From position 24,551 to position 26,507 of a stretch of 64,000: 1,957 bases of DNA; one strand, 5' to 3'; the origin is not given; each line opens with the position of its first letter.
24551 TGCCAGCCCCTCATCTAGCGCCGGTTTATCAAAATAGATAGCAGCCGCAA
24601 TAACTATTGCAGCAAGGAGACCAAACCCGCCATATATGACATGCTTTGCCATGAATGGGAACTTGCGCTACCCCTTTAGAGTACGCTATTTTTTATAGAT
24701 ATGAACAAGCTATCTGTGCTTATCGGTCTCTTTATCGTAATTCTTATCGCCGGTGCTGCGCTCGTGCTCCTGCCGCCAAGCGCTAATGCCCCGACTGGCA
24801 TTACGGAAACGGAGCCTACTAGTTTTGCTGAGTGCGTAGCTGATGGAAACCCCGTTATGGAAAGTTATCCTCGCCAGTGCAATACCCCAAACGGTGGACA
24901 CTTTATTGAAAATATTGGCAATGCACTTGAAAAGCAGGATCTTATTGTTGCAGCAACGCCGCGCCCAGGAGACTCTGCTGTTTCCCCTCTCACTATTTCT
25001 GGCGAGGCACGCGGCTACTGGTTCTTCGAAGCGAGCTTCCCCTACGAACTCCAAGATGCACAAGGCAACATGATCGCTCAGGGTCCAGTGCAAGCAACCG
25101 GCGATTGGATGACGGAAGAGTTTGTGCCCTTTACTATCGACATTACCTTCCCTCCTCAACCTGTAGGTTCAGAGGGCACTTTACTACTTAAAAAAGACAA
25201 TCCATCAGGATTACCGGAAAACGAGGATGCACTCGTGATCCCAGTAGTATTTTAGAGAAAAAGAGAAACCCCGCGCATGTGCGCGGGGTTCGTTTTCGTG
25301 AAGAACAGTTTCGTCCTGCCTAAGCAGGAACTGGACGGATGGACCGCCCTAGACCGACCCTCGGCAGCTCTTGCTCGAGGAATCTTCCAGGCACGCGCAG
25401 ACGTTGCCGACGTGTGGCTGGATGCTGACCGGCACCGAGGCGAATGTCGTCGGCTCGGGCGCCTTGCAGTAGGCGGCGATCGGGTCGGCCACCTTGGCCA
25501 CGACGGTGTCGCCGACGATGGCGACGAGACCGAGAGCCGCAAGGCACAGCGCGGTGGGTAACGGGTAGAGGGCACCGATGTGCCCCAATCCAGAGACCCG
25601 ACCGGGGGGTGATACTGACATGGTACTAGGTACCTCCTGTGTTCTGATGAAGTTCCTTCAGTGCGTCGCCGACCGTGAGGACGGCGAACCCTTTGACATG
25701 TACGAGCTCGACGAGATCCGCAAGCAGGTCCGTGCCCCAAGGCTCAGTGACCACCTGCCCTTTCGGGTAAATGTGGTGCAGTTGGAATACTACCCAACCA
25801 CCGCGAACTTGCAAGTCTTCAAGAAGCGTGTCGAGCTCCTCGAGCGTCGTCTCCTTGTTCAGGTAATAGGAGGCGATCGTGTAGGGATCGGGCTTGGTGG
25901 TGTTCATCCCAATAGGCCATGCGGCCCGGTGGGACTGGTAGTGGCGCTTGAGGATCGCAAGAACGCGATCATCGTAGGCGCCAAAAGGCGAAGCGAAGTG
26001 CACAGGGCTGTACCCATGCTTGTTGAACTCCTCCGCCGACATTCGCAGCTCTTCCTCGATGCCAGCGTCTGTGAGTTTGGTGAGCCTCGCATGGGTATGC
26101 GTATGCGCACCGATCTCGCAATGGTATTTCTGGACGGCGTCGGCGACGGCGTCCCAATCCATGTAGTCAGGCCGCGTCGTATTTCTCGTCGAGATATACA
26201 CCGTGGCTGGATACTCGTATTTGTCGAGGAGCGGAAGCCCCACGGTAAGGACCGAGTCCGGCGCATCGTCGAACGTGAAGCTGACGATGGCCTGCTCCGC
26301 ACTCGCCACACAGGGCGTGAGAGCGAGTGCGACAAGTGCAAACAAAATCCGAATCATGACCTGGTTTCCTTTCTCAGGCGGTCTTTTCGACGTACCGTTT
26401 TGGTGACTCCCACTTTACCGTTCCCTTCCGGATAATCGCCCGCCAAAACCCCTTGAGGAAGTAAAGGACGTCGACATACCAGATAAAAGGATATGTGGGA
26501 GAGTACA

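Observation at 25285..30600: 5.3 kb high-GC island encoding a self-contained exopolysaccharide/cell-wall glycan synthesis and editing module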

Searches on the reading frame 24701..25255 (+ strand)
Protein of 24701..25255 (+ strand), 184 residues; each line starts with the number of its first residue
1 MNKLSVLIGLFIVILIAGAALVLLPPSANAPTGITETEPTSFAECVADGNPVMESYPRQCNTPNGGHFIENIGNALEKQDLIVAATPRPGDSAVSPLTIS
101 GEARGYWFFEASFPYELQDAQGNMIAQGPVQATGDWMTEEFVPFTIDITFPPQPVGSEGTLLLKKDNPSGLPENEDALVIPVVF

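Call 4: search_protein_families(library=pfam, proteins=[window:24701-25255:+], max_evalue=0.01)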
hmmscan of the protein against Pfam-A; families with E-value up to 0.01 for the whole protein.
window:24701-25255:+ (184 aa): 1 family
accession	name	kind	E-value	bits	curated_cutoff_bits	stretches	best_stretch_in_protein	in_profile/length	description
PF10648.15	Gmad2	-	6.9e-14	52.4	25.7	1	83-169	3-83/86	Immunoglobulin-like domain of bacterial spore germination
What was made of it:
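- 24701..25255 (+): Left flanking host gene (Gmad2 domain protein); marks the left boundary of the island. Pfam Gmad2, 6.9e-14 (call 4).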

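Call 10: find_encoding_contigs(protein=window:24701-25255:+, flank=10000, max_places=10)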
Protein window:24701-25255:+ (184 aa): 2 contigs read that carry it; 1 place shown.
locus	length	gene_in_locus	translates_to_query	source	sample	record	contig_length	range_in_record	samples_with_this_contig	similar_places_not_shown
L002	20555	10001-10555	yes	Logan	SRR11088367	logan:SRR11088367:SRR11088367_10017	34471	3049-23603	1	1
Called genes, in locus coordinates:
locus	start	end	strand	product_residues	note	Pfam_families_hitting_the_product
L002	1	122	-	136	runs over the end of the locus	-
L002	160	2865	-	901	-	-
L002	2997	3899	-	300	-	-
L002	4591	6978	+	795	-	PF01522:Polysacc_deac_1, PF03142:Chitin_synth_2 (faint), PF13506:Glyco_transf_21, PF00535:Glycos_transf_2, PF10111:Glyco_tranf_2_2, PF13641:Glyco_tranf_2_3, PF01644:Chitin_synth_1 (weak), PF13632:Glyco_trans_2_3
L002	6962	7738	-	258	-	-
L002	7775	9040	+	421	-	-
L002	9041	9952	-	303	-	PF00565:SNase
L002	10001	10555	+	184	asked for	PF10648:Gmad2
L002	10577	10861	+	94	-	-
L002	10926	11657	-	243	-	PF01522:Polysacc_deac_1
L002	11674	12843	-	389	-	PF00535:Glycos_transf_2, PF13641:Glyco_tranf_2_3, PF03142:Chitin_synth_2, PF13632:Glyco_trans_2_3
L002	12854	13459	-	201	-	PF00132:Hexapep (weak), PF25084:LbH_EIF2B, PF25087:GMPPB_C (weak)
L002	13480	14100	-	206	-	PF02585:PIG-L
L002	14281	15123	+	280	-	PF01522:Polysacc_deac_1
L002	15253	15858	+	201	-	PF06725:3D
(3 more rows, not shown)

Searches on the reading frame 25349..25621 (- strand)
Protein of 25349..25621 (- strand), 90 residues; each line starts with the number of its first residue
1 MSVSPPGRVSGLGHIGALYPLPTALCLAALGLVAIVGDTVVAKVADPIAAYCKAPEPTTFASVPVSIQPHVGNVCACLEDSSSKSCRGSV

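Call 4: search_protein_families(library=pfam, proteins=[window:25349-25621:-], max_evalue=0.01)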
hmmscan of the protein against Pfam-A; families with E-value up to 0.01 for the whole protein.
window:25349-25621:- (90 aa): 0 families

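Call 45: search_protein_families(library=ncbifam, proteins=[window:25349-25621:-], max_evalue=0.01)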
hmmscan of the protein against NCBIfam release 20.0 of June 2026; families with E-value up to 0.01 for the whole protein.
window:25349-25621:- (90 aa): 0 families
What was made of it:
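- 25349..25621 (-): 90-aa single-pass membrane protein with a conserved N-terminal G-R-x-S...H motif and four invariant Cys in its tail; last gene of the operon; candidate synthase partner. No Pfam or NCBIfam hit (calls 4, 45).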

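Call 59: search_protein_representatives(protein=window:25349-25621:-)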
Query: 90 residues. Proteins with E-value up to 0.001 (for the whole library): 4; up to 1e-10: 1; up to 1e-30: 1. The best 4 are listed.
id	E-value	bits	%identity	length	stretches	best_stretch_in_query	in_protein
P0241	3.7e-44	164.6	99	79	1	12-90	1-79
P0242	2.2e-06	43.9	40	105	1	3-83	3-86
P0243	6.5e-06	42.4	42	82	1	7-81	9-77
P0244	6.0e-04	36.1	32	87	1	6-82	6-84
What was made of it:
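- Tried and rejected: The representative-library search with the small protein returned 4 hits (call 59).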

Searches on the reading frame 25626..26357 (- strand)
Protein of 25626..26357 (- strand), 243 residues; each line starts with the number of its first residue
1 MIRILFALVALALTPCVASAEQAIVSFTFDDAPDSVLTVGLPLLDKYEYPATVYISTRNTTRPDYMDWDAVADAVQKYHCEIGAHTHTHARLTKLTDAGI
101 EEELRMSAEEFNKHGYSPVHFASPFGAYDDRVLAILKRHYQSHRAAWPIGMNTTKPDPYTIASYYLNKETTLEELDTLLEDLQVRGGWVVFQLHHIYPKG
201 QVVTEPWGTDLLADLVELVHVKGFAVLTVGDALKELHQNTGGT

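Call 4: search_protein_families(library=pfam, proteins=[window:25626-26357:-], max_evalue=0.01)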
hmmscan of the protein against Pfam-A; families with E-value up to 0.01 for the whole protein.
window:25626-26357:- (243 aa): 1 family
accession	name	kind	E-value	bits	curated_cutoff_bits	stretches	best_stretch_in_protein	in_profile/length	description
PF01522.26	Polysacc_deac_1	-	4.9e-22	78.6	23.1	1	21-139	5-119/124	Polysaccharide deacetylase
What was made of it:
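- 25626..26357 (-): CE4a: secreted, catalytically intact carbohydrate-esterase-4 (NodB-fold) deacetylase. Pfam Polysacc_deac_1, 4.9e-22 (call 4).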

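Call 26: search_solved_structures(query=window:25626-26357:-, max_evalue=0.01)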
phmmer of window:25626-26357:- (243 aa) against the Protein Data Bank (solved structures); distinct sequences matched with E-value up to 0.01: 21.
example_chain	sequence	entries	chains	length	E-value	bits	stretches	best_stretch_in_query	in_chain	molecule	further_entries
5lfz_A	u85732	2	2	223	3.1e-08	36.6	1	12-129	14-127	ArCE4A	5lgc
4v33_A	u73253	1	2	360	1.8e-07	34.1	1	45-161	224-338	POLYSACCHARIDE DEACETYLASE-LIKE PROTEIN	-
4hd5_A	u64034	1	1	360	5e-07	32.6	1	45-161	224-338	Polysaccharide deacetylase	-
7ax7_A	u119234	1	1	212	3.5e-06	29.9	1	22-129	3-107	Endo-1,4-beta-xylanase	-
8hfa_A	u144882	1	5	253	5.9e-06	29.1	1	24-138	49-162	NodB homology domain-containing protein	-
7y51_A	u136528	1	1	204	4.8e-05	26.1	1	25-135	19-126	Predicted xylanase/chitin deacetylase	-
2iw0_A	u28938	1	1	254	5.8e-05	25.9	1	14-129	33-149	CHITIN DEACETYLASE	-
7fbw_A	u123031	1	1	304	0.00011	25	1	24-135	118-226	Predicted xylanase/chitin deacetylase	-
6h8l_A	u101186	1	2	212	0.00024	23.9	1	21-138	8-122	Peptidoglycan-N-acetylmuramic acid deacetylase PdaC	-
6go1_A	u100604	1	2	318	0.00024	23.8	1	45-178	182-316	Polysaccharide deacetylase-like protein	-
7bly_A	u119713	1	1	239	0.00039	23.2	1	23-136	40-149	Aspergillus niger contig An12c0130, genomic contig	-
5o6y_A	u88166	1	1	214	0.0005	22.8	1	22-128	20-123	Peptidoglycan N-acetylglucosamine deacetylase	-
2y8u_A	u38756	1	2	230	0.00053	22.7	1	24-137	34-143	CHITIN DEACETYLASE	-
6h8n_A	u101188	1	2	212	0.0016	21.1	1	21-138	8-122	Peptidoglycan-N-acetylmuramic acid deacetylase PdaC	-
5jmu_A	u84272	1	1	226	0.002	20.9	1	20-89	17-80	Peptidoglycan N-acetylglucosamine deacetylase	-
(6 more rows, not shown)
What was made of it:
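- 25626..26357 (-): Best PDB match is the chitin deacetylase ArCE4A (call 26).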

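Call 45: search_protein_families(library=ncbifam, proteins=[window:25626-26357:-], max_evalue=0.01)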
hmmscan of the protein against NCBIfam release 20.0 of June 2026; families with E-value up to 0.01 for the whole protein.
window:25626-26357:- (243 aa): 9 families
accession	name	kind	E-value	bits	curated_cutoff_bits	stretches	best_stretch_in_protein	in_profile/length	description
NF050820.1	PolSacchBiosHfsH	equivalog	2.4e-16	60.2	400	1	14-236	25-248/249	oligosaccharide deacetylase HfsH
TIGR02764.1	spore_ybaN_pdaB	equivalog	7.7e-12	45.4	237.4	1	21-138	4-118/191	polysaccharide deacetylase family sporulation protein PdaB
NF045821.1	PgAcgDacpgdA1_Bac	equivalog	1.8e-08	33.6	400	1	21-131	86-193/282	peptidoglycan-N-acetylglucosamine deacetylase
TIGR02873.1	spore_ylxY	hypoth_equivalog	4e-07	29.5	391.5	1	37-149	100-207/268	probable sporulation protein, polysaccharide deacetylase family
TIGR04243.1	nodulat_NodB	equivalog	7.5e-06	25.6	240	1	25-135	4-112/197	chitooligosaccharide deacetylase NodB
TIGR03938.2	deacetyl_PgaB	equivalog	8.3e-06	24.3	321.9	1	25-87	66-143/621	poly-beta-1,6-N-acetyl-D-glucosamine N-deacetylase PgaB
TIGR03933.1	PIA_icaB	equivalog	2.3e-05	24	248.35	1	25-140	74-203/245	intercellular adhesin biosynthesis polysaccharide N-deacetylase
NF045820.1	PgAcgDacpgdA_Strep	equivalog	0.00011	21.1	800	1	20-104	265-345/463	peptidoglycan-N-acetylglucosamine deacetylase PgdA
TIGR02884.1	spore_pdaA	equivalog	0.002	17.8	298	1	69-138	80-150/224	delta-lactam-biosynthetic de-N-acetylase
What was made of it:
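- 25626..26357 (-): Best NCBIfam match is HfsH at 2.4e-16 over the full length, below its cut-off (call 45).
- CE4a hits PgdA, PdaB and PdaC-type models and structures at weak scores (calls 26, 45).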
